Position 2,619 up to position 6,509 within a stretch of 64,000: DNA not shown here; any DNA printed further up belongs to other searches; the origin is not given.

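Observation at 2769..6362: Unusual topology of a CHAP/NlpC-P60 hydrolase: ~800-aa cytoplasmic coiled-coil domain, two TM helices, extracytoplasmic peptidase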

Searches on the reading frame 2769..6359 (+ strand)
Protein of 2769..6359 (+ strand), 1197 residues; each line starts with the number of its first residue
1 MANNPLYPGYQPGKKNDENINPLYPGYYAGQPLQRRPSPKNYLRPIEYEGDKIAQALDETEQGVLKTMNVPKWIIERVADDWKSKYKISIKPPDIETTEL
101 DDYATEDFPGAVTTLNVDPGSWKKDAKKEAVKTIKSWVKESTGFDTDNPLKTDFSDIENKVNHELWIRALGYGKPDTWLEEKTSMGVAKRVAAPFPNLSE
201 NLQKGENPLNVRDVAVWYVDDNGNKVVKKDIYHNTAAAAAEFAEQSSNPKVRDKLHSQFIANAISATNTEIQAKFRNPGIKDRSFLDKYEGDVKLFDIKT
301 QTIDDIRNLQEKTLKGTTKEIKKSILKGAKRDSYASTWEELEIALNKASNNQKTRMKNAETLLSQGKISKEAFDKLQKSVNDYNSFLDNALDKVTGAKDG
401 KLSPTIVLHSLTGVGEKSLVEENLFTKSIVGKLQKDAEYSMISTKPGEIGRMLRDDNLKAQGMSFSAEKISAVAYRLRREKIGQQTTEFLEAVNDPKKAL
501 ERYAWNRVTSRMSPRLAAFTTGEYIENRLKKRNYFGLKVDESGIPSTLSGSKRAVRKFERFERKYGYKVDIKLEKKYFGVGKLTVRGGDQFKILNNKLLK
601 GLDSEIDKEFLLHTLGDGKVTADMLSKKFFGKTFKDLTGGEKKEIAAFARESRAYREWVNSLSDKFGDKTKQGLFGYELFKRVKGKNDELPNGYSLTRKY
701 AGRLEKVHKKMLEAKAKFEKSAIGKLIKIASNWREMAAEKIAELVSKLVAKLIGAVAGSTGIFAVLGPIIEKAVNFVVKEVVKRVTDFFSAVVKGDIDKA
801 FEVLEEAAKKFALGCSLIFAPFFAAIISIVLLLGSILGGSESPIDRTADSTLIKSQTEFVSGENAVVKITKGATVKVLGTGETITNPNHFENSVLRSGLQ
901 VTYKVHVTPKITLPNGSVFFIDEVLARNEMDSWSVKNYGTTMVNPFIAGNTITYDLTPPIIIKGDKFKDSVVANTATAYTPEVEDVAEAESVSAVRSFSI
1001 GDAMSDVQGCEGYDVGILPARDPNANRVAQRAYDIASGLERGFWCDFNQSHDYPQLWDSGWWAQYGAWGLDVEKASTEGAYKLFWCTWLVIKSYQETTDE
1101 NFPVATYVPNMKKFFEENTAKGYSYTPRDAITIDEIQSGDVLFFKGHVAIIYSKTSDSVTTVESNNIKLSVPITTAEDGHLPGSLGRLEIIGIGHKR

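Call 3: search_protein_families(library=pfam, proteins=[window:2769-6359:+], max_evalue=1)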
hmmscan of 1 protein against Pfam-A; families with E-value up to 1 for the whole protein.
window:2769-6359:+ (1197 aa): 4 families
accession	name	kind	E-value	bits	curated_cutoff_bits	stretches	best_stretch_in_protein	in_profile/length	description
PF05257.22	CHAP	-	5.6e-05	24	26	1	1081-1165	6-81/81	CHAP domain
PF02983.19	Pro_Al_protease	-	0.016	15.7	23.4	1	212-246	22-55/59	Alpha-lytic protease prodomain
PF00877.26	NLPC_P60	-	0.033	14.6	23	1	1109-1166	38-85/105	NlpC/P60 family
PF22571.1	LiaI-LiaF-TM_PspC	-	0.41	10.8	27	1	739-837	20-106/142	PspC transmembrane region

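Call 8: find_homologous_proteins(query=window:2769-6359:+, max_evalue=0.001)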
Query window:2769-6359:+ (1197 aa): 46 proteins with E <= 0.001 among 8000 candidates.
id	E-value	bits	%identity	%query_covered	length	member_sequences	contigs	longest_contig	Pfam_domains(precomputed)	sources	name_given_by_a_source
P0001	0.0e+0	2701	100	100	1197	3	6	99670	-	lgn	-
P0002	0.0e+0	1834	67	100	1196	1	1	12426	-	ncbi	ncbi:MAG: hypothetical protein WAX66_02070 [Patescibacteria group bacterium]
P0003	2.5e-211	723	36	100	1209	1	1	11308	-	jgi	jgi:hypothetical protein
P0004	6.7e-201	688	37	71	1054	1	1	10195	-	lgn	-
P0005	1.5e-200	687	38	84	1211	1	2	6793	-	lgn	-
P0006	2.4e-181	623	36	71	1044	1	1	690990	-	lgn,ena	-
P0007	3.2e-176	606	38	71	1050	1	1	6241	-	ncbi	-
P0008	2.1e-170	587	35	85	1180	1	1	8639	-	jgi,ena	-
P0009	2.3e-169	584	35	84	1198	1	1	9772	PF01551.30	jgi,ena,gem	-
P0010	1.3e-161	558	36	71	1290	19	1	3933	PF05257.23,PF13529.14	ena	-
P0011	8.0e-158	545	35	71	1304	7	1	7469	PF05257.23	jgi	-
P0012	3.9e-156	540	37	68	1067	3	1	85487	-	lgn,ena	-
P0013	6.6e-155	536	35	71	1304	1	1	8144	PF05257.23,PF13529.14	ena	-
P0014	1.3e-154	535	35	71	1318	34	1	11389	PF05257.23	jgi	-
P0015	2.6e-142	494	33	85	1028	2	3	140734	-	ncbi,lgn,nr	ncbi:MAG: hypothetical protein ABIJ82_04185 [Patescibacteria group bacterium]|nr:hypothetical protei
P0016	3.6e-142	494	34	55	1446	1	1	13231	PF05257.23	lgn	-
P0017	1.1e-138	482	31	71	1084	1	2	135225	PF05257.23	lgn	-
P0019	1.2e-137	479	32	62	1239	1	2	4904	-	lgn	-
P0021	1.6e-136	475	34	55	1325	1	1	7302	-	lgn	-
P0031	1.6e-115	405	32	57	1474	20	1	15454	PF05257.23,PF13529.14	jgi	-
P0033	4.4e-112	394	32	55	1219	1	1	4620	-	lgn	-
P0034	1.8e-110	389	35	48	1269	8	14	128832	PF13529.14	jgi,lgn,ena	-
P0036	9.2e-107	376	33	55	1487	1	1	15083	PF05257.23,PF13529.14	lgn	-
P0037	1.7e-105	372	32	53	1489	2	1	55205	PF05257.23,PF13529.14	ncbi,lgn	-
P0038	1.8e-105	372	31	55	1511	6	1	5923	PF05257.23,PF13529.14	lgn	-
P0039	2.2e-105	372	31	55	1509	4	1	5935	PF05257.23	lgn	-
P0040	9.4e-102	360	30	55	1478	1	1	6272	PF05257.23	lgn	-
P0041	7.6e-98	347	31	56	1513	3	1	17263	PF05257.23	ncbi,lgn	-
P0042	2.9e-96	342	30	55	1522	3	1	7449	PF05257.23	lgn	-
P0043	2.9e-77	279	34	23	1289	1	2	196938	-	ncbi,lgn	-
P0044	5.3e-46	175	26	53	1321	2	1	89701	-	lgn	-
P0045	1.1e-30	124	33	12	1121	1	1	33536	-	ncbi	-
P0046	1.9e-26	110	23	68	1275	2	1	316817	-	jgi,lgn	jgi:hypothetical protein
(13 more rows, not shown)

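Call 16: find_encoding_contigs(protein=P0006, flank=10000, max_places=1)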
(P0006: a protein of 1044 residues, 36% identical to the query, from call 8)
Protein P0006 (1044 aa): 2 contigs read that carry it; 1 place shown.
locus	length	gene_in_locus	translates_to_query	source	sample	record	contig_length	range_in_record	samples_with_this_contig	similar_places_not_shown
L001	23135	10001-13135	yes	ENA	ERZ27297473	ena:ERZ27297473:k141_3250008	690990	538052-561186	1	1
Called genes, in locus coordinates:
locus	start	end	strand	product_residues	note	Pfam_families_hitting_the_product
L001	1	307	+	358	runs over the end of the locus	PF00483:NTP_transferase, PF22640:ManC_GMP_beta-helix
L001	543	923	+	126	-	PF01035:DNA_binding_1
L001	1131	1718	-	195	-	-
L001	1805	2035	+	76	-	-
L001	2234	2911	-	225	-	PF18912:DZR_2 (weak), PF00156:Pribosyltran (weak)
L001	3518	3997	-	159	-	PF01668:SmpB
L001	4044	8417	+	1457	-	-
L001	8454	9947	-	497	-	-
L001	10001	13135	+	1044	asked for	-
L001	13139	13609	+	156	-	-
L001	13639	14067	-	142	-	PF18895:T4SS_pilin (weak)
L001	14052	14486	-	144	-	-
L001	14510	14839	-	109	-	-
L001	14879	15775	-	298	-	PF18895:T4SS_pilin (weak)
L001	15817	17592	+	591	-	PF08486:SpoIID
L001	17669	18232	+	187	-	-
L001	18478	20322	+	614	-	-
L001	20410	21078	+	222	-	PF01386:Ribosomal_L25p, PF14693:Ribosomal_TL5_C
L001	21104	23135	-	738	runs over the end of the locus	PF00133:tRNA-synt_1, PF09334:tRNA-synt_1g (weak), PF13603:tRNA-synt_1_2 (faint), PF09334:tRNA-synt_1g, PF08264:Anticodon_1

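Call 17: find_encoding_contigs(protein=P0017, flank=10000, max_places=1)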
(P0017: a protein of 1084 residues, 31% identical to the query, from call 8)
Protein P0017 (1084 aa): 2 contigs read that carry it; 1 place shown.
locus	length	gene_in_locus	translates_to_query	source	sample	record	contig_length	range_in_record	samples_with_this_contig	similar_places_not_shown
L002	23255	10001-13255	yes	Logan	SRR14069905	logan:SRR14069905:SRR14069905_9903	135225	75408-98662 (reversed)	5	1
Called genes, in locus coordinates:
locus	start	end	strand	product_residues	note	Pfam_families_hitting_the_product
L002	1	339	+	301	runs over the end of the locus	PF18723:HMUDK_hel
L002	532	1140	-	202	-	PF18923:DUF5673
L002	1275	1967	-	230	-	PF18912:DZR_2, PF00156:Pribosyltran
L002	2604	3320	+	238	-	-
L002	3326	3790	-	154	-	PF01668:SmpB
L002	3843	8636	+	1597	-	-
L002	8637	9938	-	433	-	-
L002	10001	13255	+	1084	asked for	PF05257:CHAP (weak)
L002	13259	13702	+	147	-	-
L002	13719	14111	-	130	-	PF18895:T4SS_pilin (weak)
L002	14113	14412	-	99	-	-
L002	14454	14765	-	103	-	PF18895:T4SS_pilin (weak)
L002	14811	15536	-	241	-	-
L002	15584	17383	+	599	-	PF08486:SpoIID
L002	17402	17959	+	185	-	-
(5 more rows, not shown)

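Call 18: find_encoding_contigs(protein=P0034, flank=10000, max_places=1)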
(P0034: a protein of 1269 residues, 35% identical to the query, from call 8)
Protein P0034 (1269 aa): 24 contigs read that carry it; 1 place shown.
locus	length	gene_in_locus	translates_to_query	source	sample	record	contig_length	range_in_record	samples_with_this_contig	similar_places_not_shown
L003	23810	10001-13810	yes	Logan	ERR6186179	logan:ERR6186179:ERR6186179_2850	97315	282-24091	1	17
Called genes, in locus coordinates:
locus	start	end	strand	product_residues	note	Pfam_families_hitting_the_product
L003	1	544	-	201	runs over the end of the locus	-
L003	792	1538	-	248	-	PF18912:DZR_2 (weak), PF00156:Pribosyltran (weak)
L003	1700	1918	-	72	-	-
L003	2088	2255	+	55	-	-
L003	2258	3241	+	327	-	-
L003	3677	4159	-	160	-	PF01668:SmpB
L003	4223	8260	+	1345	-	-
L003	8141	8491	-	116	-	-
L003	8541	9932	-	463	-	-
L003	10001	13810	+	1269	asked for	PF13529:Peptidase_C39_2 (weak)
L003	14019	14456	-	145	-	-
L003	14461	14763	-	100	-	-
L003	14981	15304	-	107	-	-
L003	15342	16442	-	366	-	PF18895:T4SS_pilin (weak)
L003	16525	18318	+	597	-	PF08486:SpoIID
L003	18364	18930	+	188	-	-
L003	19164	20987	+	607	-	-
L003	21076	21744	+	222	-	PF01386:Ribosomal_L25p, PF14693:Ribosomal_TL5_C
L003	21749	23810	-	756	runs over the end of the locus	PF00133:tRNA-synt_1, PF09334:tRNA-synt_1g, PF13603:tRNA-synt_1_2, PF09334:tRNA-synt_1g (weak), PF08264:Anticodon_1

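Call 25: search_protein_families(library=pfam, alignment_id=A1, max_evalue=0.01)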
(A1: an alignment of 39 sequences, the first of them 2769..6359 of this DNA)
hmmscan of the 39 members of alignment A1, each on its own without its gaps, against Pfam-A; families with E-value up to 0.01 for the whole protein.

A. member 1, window:2769-6359:+ (1197 aa): 1 family
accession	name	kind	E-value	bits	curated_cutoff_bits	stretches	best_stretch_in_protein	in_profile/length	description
PF05257.22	CHAP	-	5.6e-05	24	26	1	1081-1165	6-81/81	CHAP domain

B. families by the number of members that match (of 39 scanned): 10 families
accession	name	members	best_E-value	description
PF05257.22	CHAP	14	4.5e-10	CHAP domain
PF13529.12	Peptidase_C39_2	13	2.2e-11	Peptidase_C39 like family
PF01551.29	Peptidase_M23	3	1.2e-13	Peptidase family M23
PF12385.14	Peptidase_C70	3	5.7e-05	Papain-like cysteine protease AvrRpt2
PF03412.21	Peptidase_C39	2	0.00041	Peptidase C39 family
PF04888.17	SseC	1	5.7e-05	Secretion system effector C (SseC) like family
PF05008.21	V-SNARE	1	0.002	Vesicle transport v-SNARE protein N-terminus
PF06114.19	Peptidase_M78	1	0.0041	IrrE N-terminal-like domain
PF04531.18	Phage_holin_1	1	0.0057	Bacteriophage holin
PF16702.10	DUF5063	1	0.0077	Domain of unknown function (DUF5063)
